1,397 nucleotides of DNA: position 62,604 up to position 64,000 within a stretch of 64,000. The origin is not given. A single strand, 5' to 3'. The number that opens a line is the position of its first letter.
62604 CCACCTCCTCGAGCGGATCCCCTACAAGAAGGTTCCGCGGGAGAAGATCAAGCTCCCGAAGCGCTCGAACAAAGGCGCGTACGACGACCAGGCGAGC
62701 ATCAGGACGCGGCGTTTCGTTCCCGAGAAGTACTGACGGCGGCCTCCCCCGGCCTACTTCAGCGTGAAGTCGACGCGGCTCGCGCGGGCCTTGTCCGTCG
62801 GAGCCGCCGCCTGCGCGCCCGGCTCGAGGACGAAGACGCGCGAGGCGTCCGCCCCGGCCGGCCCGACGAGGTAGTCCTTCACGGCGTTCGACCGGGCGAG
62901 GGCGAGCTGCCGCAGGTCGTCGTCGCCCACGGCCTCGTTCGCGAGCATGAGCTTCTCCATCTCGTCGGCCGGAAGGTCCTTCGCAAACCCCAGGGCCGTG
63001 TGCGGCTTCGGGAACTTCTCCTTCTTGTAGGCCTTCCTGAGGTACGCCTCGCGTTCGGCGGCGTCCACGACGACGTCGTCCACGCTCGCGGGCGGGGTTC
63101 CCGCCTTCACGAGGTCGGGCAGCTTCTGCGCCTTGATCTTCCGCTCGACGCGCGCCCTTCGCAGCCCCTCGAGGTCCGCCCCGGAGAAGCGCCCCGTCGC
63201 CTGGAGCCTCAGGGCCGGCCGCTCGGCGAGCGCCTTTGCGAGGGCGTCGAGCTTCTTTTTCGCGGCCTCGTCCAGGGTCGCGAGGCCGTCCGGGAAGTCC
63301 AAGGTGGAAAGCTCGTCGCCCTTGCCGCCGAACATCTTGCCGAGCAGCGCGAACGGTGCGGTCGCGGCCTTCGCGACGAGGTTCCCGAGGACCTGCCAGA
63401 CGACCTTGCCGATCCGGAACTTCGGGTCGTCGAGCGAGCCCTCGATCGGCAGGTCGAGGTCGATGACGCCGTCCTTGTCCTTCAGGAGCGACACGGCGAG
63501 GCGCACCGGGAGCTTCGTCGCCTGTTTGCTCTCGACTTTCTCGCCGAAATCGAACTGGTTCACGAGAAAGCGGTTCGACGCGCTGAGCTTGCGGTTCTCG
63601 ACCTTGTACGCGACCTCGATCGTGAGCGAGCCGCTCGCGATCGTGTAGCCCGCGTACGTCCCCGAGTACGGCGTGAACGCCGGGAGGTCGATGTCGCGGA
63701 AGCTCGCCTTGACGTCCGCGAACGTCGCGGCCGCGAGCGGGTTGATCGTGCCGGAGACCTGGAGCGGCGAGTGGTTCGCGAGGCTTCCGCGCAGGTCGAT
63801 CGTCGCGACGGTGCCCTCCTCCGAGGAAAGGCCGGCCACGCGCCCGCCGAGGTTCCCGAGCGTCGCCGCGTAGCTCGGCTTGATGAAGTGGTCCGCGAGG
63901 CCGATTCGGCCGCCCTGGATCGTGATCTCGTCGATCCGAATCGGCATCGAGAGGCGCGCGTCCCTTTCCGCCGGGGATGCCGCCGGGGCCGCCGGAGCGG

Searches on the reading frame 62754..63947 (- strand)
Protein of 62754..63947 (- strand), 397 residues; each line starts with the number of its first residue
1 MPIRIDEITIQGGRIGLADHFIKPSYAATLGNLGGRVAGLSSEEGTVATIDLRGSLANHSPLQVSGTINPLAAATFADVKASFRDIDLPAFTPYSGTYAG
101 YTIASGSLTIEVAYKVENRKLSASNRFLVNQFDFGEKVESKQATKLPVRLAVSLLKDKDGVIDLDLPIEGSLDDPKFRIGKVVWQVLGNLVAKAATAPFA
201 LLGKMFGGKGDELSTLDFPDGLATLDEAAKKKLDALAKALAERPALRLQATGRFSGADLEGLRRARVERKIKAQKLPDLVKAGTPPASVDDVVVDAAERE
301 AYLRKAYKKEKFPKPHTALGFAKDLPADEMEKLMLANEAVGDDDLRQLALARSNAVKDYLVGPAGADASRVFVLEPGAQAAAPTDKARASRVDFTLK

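Call 77: search_protein_families(library=pfam, proteins=[window:62754-63947:-], max_evalue=0.00001)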
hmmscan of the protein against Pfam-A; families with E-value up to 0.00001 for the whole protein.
window:62754-63947:- (397 aa): 1 family
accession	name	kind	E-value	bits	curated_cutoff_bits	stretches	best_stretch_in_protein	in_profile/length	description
PF05359.17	DUF748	-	1.3e-150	504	50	1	2-371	668-1037/1037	Domain of Unknown Function (DUF748)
